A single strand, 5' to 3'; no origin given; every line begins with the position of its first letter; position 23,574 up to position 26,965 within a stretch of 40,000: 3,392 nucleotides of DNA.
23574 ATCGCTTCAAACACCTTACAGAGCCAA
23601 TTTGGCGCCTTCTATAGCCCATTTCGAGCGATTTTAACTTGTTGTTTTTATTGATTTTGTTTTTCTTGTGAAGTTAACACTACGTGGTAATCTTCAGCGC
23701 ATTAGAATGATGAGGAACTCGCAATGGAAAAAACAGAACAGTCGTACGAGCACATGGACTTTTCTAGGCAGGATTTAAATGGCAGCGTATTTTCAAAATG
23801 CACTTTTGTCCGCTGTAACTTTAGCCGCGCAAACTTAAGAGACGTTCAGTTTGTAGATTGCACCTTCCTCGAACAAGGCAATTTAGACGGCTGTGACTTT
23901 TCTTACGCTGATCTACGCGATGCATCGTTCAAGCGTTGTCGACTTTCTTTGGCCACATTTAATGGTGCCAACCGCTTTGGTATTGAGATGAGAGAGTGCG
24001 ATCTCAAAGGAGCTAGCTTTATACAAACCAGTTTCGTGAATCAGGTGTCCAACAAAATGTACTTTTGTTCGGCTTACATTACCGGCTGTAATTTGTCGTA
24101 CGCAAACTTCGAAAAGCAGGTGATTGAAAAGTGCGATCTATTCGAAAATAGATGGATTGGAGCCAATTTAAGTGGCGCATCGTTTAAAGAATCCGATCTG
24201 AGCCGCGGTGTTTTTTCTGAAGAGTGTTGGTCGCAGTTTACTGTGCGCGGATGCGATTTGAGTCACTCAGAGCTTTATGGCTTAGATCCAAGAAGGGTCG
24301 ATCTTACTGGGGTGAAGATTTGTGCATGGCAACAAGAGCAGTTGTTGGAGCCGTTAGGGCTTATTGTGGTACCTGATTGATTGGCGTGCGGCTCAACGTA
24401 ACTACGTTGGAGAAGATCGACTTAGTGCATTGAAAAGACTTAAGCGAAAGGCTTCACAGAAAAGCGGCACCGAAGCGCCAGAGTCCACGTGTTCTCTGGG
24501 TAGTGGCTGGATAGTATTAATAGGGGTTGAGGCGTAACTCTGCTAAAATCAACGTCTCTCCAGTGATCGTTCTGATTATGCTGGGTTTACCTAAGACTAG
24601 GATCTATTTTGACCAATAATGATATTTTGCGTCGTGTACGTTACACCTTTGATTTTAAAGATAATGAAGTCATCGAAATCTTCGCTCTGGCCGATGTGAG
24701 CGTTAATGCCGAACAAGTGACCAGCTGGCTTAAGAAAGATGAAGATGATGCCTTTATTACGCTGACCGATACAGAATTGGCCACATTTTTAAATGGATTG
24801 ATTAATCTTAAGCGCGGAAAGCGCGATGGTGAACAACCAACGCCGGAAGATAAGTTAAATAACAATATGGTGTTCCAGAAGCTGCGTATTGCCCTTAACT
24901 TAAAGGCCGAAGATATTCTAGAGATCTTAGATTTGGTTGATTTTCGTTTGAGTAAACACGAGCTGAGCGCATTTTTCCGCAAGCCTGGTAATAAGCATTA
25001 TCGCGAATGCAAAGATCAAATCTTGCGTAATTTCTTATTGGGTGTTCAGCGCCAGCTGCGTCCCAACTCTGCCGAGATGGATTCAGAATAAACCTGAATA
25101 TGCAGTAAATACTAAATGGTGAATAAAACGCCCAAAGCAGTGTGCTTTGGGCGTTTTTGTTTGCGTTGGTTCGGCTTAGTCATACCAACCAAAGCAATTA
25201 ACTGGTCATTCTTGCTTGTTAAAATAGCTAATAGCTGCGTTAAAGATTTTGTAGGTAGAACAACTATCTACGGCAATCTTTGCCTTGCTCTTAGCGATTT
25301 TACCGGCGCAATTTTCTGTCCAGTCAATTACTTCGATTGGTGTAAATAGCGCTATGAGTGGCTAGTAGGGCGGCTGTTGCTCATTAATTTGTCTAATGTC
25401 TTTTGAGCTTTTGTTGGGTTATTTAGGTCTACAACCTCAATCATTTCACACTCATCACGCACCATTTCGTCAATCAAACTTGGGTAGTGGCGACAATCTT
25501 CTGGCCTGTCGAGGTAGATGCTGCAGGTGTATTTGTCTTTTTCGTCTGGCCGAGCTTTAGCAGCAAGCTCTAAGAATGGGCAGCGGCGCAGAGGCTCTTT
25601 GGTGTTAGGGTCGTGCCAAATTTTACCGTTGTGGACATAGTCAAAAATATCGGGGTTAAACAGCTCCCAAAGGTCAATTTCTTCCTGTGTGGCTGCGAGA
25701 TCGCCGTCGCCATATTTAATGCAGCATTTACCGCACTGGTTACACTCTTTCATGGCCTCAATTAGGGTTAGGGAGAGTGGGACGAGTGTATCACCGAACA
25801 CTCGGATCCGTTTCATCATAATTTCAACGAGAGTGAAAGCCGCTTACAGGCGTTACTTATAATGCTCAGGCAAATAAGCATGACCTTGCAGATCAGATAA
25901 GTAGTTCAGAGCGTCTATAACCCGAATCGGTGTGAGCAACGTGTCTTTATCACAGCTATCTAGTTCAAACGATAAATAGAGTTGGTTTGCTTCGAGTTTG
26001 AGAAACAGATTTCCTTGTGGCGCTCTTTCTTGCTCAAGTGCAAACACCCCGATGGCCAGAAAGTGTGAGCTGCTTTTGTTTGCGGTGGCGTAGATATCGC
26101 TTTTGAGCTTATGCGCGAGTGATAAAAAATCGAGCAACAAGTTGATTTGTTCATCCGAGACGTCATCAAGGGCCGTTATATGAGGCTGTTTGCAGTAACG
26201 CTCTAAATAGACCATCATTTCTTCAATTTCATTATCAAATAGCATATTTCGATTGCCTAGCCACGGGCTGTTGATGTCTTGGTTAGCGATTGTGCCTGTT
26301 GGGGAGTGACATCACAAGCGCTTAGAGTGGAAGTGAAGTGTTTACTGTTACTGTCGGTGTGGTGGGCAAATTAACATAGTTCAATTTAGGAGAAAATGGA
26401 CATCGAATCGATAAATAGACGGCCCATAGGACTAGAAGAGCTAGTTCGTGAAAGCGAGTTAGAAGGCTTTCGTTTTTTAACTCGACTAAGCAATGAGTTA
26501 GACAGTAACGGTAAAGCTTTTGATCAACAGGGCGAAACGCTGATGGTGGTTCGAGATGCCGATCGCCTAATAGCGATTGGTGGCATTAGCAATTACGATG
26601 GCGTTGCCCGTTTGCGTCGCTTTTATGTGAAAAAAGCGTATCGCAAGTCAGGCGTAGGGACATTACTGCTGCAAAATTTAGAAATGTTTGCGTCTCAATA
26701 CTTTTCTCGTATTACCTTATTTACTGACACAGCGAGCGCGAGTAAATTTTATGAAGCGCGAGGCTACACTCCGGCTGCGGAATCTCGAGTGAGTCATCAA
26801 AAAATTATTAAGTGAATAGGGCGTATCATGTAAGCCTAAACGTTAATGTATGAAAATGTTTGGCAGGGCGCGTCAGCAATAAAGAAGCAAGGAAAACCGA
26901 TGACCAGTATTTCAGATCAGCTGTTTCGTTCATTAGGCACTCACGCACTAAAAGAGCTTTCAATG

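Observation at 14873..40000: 25 kb of cassette-like genes separated by eroded attC fragments: a fossilised continuation of the integron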

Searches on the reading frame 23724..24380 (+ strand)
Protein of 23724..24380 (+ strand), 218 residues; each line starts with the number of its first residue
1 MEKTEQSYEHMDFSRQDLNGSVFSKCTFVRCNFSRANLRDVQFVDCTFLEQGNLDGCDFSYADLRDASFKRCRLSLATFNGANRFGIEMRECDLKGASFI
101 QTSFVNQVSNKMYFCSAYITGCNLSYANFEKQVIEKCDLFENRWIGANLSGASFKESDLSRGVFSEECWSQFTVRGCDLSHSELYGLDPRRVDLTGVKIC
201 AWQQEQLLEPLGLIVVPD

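Call 8: search_protein_families(library=pfam, proteins=[window:23724-24380:+], max_evalue=0.01)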
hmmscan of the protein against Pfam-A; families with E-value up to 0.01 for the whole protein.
window:23724-24380:+ (218 aa): 4 families
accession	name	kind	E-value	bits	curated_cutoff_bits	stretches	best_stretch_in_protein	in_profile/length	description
PF00805.28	Pentapeptide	-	1.1e-27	95.6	20.2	2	53-83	2-32/40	Pentapeptide repeats (8 copies)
PF13599.13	Pentapeptide_4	-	1.7e-25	89.3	38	3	23-99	3-78/78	Pentapeptide repeat region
PF13576.12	Pentapeptide_3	-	1.8e-12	47.7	27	2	33-77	1-47/48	Pentapeptide repeats (9 copies)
PF23894.2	LD_SV2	-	1.6e-05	25.6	29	0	17-92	16-85/92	SV2A/B/C luminal domain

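Call 24: find_related_loci(query=window:23724-24380:+, collection=genome_contigs, flank=10000)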
Query window:23724-24380:+ (218 aa) in genome_contigs; peptide patterns used: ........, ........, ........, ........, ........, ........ (x = any residue, [..] = any of these).
51 stretches matched a pattern; 35 encode a relative of the query (tblastn E <= 1e-3); 35 distinct loci.
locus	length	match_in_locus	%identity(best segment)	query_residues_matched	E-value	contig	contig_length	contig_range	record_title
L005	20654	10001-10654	95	1-218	2e-140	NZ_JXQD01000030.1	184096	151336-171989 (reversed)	Vibrio sp. qd031 contig_133, whole genome shotgun sequence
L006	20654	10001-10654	78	1-218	7e-120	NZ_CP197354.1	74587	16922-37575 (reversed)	Pseudomonas sp. NUPR-001 plasmid pNUPR-001-1, complete sequence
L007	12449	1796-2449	78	1-218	7e-120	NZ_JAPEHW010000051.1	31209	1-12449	Pseudoalteromonas sp. G4 NODE_51_length_31209_cov_171.497272, whole genome shotgun sequence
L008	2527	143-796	78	1-218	2e-125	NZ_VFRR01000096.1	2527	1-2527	Maribrevibacterium harenarium strain HB171799 Contig_96, whole genome shotgun sequence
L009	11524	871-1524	78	1-218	7e-120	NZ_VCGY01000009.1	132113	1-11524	Marinobacter sp. 1-4A NODE_9_length_132113_cov_61.222051, whole genome shotgun sequence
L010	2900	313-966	78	1-218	3e-124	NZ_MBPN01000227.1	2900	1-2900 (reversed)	Pseudomonas defluvii strain WCHP16 NODE_229_length_2900_cov_73.0344, whole genome shotgun sequence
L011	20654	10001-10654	78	1-218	7e-120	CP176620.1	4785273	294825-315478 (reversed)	Ectopseudomonas mendocina strain FJFQ21PNM24 chromosome, complete genome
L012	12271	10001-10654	78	1-218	7e-120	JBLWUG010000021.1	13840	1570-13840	MAG: Pseudidiomarina sp. isolate EA09-06 A09maxbin.010RE.5K@21, whole genome shotgun sequence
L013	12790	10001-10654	78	1-218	3e-119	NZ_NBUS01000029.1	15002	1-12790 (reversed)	Vibrio fujianensis strain FJ201301 FJ201301-16.seq, whole genome shotgun sequence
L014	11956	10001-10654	78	1-218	4e-119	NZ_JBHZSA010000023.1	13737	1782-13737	Vibrio hepatarius strain HQB-171 NODE_23_length_13737_cov_93.251537, whole genome shotgun sequence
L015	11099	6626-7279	78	1-218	1e-116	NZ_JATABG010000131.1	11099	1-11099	Vibrio sp. M260118 M260118_131, whole genome shotgun sequence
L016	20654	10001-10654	76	1-218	1e-116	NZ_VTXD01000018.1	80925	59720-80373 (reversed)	Vibrio sp. 99-70-13A1 scaffold_17, whole genome shotgun sequence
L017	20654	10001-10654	78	1-218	8e-117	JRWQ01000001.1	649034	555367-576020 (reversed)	Vibrio tubiashii strain T33 Contig1, whole genome shotgun sequence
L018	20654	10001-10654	70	1-218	3e-108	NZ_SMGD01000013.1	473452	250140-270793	Celerinatantimonas diazotrophica strain DSM 18577 Ga0310502_103, whole genome shotgun sequence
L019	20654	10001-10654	71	1-218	1e-107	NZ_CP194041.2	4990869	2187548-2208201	Agarivorans sp. QJM3NY_25 chromosome, complete genome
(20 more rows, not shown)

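Call 46: search_protein_families(library=pfam, proteins=[L005:4190-4666:+, L005:4944-6845:+, L005:6986-7489:+, L005:12633-13133:+, L005:14433-14951:+, L005:18076-18639:+, L005:18686-19249:+, L005:19422-19931:+, L005:19996-20394:+, L005:23-322:-], max_evalue=0.01)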
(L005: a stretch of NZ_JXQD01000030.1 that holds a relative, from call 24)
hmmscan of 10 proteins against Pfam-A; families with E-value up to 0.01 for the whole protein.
L005:4190-4666:+ (158 aa): 6 families
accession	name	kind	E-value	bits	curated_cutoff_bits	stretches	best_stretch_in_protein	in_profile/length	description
PF00583.31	Acetyltransf_1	-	2.6e-15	57.2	20.7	1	55-145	28-116/116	Acetyltransferase (GNAT) family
PF13508.13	Acetyltransf_7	-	2.5e-08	34.6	27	1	73-146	13-83/84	Acetyltransferase (GNAT) domain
PF13673.13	Acetyltransf_10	-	2.4e-07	31.2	23.6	1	86-149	49-111/128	Acetyltransferase (GNAT) domain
PF13302.13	Acetyltransf_3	-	3.5e-05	25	25.4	1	3-146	3-138/138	Acetyltransferase (GNAT) domain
PF08445.16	FR47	-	8.6e-05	22.9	22.1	1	86-147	19-79/86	FR47-like protein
PF13420.13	Acetyltransf_4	-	0.00048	20.6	24.3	1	82-150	69-139/155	Acetyltransferase (GNAT) domain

L005:4944-6845:+ (633 aa): 3 families
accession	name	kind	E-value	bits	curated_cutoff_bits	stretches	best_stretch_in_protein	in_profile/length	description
PF07969.17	Amidohydro_3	-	2.5e-96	324.5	29.7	1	144-631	2-472/472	Amidohydrolase family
PF01979.26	Amidohydro_1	-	6.9e-14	52.3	25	1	414-630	133-345/345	Amidohydrolase family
PF22039.1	HUTI_composite_bact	-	0.0021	18.1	25.5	1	117-137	2-22/26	Imidazolonepropionase-like composite domain, bacteria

L005:6986-7489:+ (167 aa): 5 families
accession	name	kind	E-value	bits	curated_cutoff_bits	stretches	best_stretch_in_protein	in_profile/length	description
PF13302.13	Acetyltransf_3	-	1.2e-20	75.1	25.4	1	5-139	3-137/138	Acetyltransferase (GNAT) domain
PF00583.31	Acetyltransf_1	-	6.6e-10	39.7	20.7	1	40-134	20-111/116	Acetyltransferase (GNAT) family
PF13508.13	Acetyltransf_7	-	2e-05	25.3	27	1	58-124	4-67/84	Acetyltransferase (GNAT) domain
PF13673.13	Acetyltransf_10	-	0.00035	21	23.6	1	38-125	7-94/128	Acetyltransferase (GNAT) domain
PF13420.13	Acetyltransf_4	-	0.00057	20.4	24.3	1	6-141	1-136/155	Acetyltransferase (GNAT) domain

L005:12633-13133:+ (166 aa): 4 families
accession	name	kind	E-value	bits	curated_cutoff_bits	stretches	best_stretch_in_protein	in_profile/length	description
PF00583.31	Acetyltransf_1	-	9.6e-15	55.3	20.7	1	15-140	3-116/116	Acetyltransferase (GNAT) family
PF13508.13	Acetyltransf_7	-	1.5e-07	32.1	27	1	48-141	4-83/84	Acetyltransferase (GNAT) domain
PF13302.13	Acetyltransf_3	-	1.1e-06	29.9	25.4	1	32-141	33-138/138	Acetyltransferase (GNAT) domain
PF13673.13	Acetyltransf_10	-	7.8e-06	26.3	23.6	1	24-143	9-110/128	Acetyltransferase (GNAT) domain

L005:14433-14951:+ (172 aa): 3 families
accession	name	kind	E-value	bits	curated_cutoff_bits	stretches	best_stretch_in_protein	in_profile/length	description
PF00156.33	Pribosyltran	-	4.2e-14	52.6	26.3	1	14-133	9-131/158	Phosphoribosyl transferase domain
PF15609.12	PRTase_2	-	0.0034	17.4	28.8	1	83-127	114-158/188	Phosphoribosyl transferase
PF14681.12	UPRTase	-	0.0072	16.3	27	1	77-133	108-166/206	Uracil phosphoribosyltransferase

L005:18076-18639:+ (187 aa): 6 families
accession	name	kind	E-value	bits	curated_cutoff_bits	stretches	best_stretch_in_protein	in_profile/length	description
PF13302.13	Acetyltransf_3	-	6.2e-19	69.5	25.4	1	65-169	27-138/138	Acetyltransferase (GNAT) domain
PF00583.31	Acetyltransf_1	-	2.9e-12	47.3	20.7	1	68-168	14-116/116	Acetyltransferase (GNAT) family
PF13508.13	Acetyltransf_7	-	2.3e-06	28.3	27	1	94-169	11-83/84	Acetyltransferase (GNAT) domain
PF08445.16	FR47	-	8.8e-05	22.9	22.1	1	117-171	28-80/86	FR47-like protein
PF18014.7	Acetyltransf_18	-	0.0019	18.3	22.7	1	78-169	16-100/124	Acetyltransferase (GNAT) domain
PF13523.12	Acetyltransf_8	-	0.0026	17.8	27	1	105-170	75-139/145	Acetyltransferase (GNAT) domain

L005:18686-19249:+ (187 aa): 1 family
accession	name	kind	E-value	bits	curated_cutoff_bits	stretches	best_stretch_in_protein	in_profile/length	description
PF00857.26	Isochorismatase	-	1.8e-32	113.3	27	1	15-164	1-174/175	Isochorismatase domain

L005:19422-19931:+ (169 aa): 5 families
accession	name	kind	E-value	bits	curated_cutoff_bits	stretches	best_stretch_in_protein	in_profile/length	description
PF12802.13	MarR_2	-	1.5e-07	31.9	27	1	60-121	1-61/61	MarR family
PF01047.28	MarR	-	4.4e-07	30.1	24.6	1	63-121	2-58/59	MarR family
PF22381.2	Staph_reg_Sar_Rot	-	0.0002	21.8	27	1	58-134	8-82/85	Transcriptional regulator SarA/Rot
PF00325.26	Crp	-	0.0044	17.2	21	1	80-101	2-23/32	Bacterial regulatory proteins, crp family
PF24034.1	DUF7343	-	0.0046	17.2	27.6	1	75-113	13-51/62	Domain of unknown function (DUF7343)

L005:19996-20394:+ (132 aa): 1 family
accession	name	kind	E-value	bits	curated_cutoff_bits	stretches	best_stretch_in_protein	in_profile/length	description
PF04266.20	ASCH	-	6.8e-16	59.3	21.2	1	44-131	25-103/103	ASCH domain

L005:23-322:- (99 aa): 0 families

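Call 83: search_protein_families(library=ncbifam, proteins=[window:23724-24380:+], max_evalue=0.001)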
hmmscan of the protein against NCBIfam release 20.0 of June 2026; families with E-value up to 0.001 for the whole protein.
window:23724-24380:+ (218 aa): 17 families
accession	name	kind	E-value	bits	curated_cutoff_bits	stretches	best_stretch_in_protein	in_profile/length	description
NF000421.1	penta_rpt_QnrVC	exception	9.2e-129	427.9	460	1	1-218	1-218/218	QnrVC family quinolone resistance pentapeptide repeat protein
NF033086.2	penta_rpt_Qnr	equivalog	3.9e-113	376.3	240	1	8-217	2-211/211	Qnr family pentapeptide repeat protein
NF012151.0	penta_rpt_QnrAS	exception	1.6e-108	361.8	490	1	1-218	1-218/218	QnrAS family quinolone resistance pentapeptide repeat protein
NF012152.0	penta_rpt_QnrC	exception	2e-106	354.9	500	1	2-218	2-218/221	QnrC family quinolone resistance pentapeptide repeat protein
NF000056.3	penta_rpt_QnrS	exception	7.5e-101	336.4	460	1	1-218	1-218/218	QnrS family quinolone resistance pentapeptide repeat protein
NF000071.4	penta_rpt_QnrA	exception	2.1e-100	335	450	1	4-218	4-218/218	QnrA family quinolone resistance pentapeptide repeat protein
NF000420.1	penta_rpt_QnrB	exception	2.7e-60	204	460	1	14-216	11-213/214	QnrB family quinolone resistance pentapeptide repeat protein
NF000139.2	penta_rpt_QnrD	exception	7e-59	199.4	425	1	8-215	5-212/214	QnrD family quinolone resistance pentapeptide repeat protein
NF033375.2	penta_rpt_QnrE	exception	8.9e-59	199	480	1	9-216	6-213/214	QnrE family quinolone resistance pentapeptide repeat protein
NF038182.1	penta_rpt_SmQnr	exception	2.2e-53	181.2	460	1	17-217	15-215/215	SmQnr family pentapeptide repeat protein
NF052603.1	penta_Alr5209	equivalog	2.8e-19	69.3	125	3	50-101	26-92/113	Alr5209 family pentapeptide repeat protein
NF047416.1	penta_HetL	equivalog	1.9e-18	66.7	260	1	136-197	17-78/218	heterocyst differentiation pentapeptide repeat protein HetL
NF011743.0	PRK15196.1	equivalog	2.4e-11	43.1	354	1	79-168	234-323/350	type III secretion system effector PipB2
NF011744.0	PRK15197.1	equivalog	9.1e-11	41.5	274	1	11-103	159-255/291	SPI-2 type III secretion system effector PipB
NF000349.1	mfpA_AE000516.2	equivalog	3e-08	33.7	360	1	6-129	12-144/183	pentapeptide repeat protein MfpA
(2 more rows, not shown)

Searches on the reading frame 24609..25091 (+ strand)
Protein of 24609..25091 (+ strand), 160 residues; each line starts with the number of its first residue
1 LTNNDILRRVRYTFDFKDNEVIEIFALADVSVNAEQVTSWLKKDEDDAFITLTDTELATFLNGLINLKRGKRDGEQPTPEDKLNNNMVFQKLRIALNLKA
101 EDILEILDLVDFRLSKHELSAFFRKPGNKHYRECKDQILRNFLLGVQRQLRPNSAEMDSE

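Call 8: search_protein_families(library=pfam, proteins=[window:24609-25091:+], max_evalue=0.01)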
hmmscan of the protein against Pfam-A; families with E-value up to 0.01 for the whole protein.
window:24609-25091:+ (160 aa): 1 family
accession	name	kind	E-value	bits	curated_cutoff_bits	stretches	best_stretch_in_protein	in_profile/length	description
PF07308.18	DUF1456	-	5.6e-53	177.5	27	2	85-151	1-67/68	Protein of unknown function (DUF1456)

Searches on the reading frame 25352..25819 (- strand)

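Call 8: search_protein_families(library=pfam, proteins=[window:25352-25819:-], max_evalue=0.01)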
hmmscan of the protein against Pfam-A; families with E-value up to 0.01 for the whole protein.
window:25352-25819:- (155 aa): 1 family
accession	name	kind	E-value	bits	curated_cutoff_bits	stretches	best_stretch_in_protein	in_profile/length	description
PF03692.20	CxxCxxCC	-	1.6e-06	29.1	23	1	25-118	1-75/85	Putative zinc- or iron-chelating domain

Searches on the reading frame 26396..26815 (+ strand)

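Call 9: search_protein_families(library=pfam, proteins=[window:26396-26815:+], max_evalue=0.01)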
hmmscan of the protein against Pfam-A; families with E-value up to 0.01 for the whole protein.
window:26396-26815:+ (139 aa): 5 families
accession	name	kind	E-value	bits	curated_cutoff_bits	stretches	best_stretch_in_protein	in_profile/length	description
PF13673.13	Acetyltransf_10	-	5.7e-12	46.2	23.6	1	36-131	20-114/128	Acetyltransferase (GNAT) domain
PF13508.13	Acetyltransf_7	-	1.3e-11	45.1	27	1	46-125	2-83/84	Acetyltransferase (GNAT) domain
PF00583.31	Acetyltransf_1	-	8.2e-11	42.7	20.7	1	41-124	28-116/116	Acetyltransferase (GNAT) family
PF12568.14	PanZ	-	0.00016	21.5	22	1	44-96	35-87/128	Acetyltransferase (GNAT) domain, PanZ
PF13420.13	Acetyltransf_4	-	0.0061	17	24.3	1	43-131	45-141/155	Acetyltransferase (GNAT) domain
